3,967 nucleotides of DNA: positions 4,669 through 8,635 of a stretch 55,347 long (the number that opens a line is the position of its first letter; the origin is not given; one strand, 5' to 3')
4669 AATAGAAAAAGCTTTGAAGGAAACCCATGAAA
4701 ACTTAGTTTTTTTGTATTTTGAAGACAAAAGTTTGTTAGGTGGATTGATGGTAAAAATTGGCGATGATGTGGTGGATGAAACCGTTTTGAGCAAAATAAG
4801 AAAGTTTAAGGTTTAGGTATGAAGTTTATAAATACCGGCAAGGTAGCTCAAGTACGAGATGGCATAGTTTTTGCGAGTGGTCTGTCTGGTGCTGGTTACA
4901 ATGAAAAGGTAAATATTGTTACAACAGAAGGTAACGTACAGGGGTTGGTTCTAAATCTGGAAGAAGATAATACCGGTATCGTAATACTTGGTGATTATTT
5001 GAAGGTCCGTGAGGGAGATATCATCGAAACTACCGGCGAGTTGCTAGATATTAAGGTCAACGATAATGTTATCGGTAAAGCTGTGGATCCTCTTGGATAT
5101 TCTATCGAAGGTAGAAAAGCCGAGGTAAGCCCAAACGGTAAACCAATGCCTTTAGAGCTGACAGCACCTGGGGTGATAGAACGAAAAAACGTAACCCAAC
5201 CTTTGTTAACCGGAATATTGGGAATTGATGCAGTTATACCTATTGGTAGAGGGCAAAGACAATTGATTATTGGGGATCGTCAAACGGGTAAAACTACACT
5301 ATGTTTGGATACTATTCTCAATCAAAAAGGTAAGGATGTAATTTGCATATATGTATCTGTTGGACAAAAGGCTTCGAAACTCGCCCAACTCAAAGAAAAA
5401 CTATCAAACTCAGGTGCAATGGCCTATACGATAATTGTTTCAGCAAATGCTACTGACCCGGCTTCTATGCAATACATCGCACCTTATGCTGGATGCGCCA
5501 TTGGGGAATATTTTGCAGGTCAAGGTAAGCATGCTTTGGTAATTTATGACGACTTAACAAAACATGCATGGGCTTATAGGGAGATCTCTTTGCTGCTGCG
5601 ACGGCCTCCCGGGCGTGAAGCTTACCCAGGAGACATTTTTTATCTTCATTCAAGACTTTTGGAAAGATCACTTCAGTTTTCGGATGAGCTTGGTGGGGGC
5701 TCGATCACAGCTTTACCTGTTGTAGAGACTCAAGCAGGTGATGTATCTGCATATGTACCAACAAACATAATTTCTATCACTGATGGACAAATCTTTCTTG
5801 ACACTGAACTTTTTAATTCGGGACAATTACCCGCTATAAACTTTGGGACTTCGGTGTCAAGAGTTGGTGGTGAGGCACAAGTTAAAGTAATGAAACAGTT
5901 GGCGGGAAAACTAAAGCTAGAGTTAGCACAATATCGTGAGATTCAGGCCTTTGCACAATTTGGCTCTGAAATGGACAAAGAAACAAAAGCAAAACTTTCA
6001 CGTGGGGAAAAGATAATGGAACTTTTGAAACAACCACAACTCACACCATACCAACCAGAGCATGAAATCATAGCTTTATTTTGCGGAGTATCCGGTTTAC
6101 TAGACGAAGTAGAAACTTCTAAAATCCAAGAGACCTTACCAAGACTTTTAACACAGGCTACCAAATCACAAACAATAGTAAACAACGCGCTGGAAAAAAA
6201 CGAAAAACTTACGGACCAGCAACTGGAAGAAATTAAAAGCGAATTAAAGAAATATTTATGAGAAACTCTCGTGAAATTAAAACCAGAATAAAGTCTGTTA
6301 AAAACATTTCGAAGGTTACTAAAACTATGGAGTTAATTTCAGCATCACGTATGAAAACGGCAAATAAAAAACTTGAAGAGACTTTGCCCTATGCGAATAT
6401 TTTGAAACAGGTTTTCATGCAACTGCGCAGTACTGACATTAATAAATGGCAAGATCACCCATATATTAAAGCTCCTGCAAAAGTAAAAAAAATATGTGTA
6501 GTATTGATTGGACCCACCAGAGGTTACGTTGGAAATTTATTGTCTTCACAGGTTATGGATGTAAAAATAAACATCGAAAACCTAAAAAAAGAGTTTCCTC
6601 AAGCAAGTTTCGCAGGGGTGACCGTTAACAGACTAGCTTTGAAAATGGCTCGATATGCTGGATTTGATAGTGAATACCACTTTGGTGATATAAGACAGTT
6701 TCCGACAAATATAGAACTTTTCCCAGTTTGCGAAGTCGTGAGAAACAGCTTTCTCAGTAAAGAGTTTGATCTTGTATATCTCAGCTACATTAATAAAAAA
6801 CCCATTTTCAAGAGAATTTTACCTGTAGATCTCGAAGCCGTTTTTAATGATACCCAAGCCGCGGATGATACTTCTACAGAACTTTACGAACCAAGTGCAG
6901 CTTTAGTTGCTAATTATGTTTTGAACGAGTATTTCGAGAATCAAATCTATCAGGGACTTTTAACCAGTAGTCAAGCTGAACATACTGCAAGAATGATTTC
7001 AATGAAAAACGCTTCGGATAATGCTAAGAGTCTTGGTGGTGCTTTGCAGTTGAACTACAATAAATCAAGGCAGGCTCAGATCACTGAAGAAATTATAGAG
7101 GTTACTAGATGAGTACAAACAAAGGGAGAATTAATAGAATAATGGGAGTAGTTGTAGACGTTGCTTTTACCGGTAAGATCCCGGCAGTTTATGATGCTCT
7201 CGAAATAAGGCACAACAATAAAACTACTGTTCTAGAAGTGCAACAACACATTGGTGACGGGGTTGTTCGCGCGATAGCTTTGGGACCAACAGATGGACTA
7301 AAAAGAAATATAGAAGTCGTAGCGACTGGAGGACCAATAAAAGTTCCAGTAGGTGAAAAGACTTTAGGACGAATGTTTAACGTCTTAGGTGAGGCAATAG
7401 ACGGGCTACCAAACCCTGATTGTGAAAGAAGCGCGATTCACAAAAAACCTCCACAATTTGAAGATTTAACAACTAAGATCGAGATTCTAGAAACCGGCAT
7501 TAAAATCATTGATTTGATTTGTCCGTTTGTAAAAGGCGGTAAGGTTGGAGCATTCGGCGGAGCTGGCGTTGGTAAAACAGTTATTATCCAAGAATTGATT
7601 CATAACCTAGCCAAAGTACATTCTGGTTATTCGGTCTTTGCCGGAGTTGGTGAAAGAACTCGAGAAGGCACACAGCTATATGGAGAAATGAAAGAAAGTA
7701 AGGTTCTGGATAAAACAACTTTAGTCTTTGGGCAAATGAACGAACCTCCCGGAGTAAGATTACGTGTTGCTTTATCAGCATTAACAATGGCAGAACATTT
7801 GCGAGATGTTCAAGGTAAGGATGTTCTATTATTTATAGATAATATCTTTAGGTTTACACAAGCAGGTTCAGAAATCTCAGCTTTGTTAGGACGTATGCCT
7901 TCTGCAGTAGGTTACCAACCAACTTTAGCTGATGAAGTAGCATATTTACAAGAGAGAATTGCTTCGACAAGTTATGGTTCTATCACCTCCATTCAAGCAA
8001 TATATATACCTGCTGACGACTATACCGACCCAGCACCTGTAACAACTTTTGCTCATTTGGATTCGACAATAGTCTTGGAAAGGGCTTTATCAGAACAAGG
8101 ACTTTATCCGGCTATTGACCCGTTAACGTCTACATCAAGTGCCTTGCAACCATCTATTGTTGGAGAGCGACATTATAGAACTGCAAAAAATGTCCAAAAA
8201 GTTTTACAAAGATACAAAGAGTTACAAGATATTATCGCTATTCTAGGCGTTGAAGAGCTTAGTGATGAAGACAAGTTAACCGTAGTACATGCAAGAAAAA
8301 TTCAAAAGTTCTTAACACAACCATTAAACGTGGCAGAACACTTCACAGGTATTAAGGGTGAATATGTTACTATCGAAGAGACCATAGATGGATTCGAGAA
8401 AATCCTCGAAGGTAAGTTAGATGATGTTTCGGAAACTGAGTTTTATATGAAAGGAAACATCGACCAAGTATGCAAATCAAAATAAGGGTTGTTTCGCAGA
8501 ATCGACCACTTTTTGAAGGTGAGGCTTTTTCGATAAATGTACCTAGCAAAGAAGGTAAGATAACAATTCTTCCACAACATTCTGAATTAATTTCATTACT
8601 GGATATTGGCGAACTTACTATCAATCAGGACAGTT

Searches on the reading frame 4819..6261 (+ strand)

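Call 102: search_protein_families(library=pfam, proteins=[window:4819-6261:+], max_evalue=0.00001)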
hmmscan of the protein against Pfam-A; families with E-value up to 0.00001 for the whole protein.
window:4819-6261:+ (480 aa): 3 families
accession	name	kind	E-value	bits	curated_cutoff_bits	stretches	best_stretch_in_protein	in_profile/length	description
PF00006.31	ATP-synt_ab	-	5.8e-81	271.6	29.5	1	132-347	1-213/213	ATP synthase alpha/beta family, nucleotide-binding domain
PF00306.32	ATP-synt_ab_C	-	5.2e-38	130.7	27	1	354-478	1-125/126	ATP synthase alpha/beta chain, C terminal domain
PF02874.29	ATP-synt_ab_N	-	1.5e-06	29.1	20.9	1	11-73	10-69/69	ATP synthase alpha/beta family, beta-barrel domain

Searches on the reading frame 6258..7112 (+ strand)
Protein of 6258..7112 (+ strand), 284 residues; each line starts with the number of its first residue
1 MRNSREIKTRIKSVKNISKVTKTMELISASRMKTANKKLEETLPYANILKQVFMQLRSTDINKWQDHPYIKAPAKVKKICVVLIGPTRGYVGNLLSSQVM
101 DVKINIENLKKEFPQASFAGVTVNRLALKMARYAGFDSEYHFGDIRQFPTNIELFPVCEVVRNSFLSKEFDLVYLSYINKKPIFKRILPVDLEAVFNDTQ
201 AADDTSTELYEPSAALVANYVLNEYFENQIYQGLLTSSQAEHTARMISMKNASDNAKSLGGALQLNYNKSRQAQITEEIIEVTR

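Call 102: search_protein_families(library=pfam, proteins=[window:6258-7112:+], max_evalue=0.00001)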
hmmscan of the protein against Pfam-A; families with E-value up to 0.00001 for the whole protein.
window:6258-7112:+ (284 aa): 1 family
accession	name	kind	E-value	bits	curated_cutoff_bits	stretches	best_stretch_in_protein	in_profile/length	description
PF00231.24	ATP-synt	-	2.9e-54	185.1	39.9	1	4-282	2-278/285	ATP synthase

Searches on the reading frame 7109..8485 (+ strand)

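Call 102: search_protein_families(library=pfam, proteins=[window:7109-8485:+], max_evalue=0.00001)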
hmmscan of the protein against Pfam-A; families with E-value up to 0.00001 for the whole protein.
window:7109-8485:+ (458 aa): 3 families
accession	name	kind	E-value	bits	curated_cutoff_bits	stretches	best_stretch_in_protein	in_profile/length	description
PF00006.31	ATP-synt_ab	-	8e-73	245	29.5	1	130-343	1-213/213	ATP synthase alpha/beta family, nucleotide-binding domain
PF02874.29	ATP-synt_ab_N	-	3e-16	60.1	20.9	1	8-74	1-69/69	ATP synthase alpha/beta family, beta-barrel domain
PF22919.1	ATP-synt_VA_C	-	4.2e-16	59.3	24.7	1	349-438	6-98/101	C-terminal domain of V and A type ATP synthase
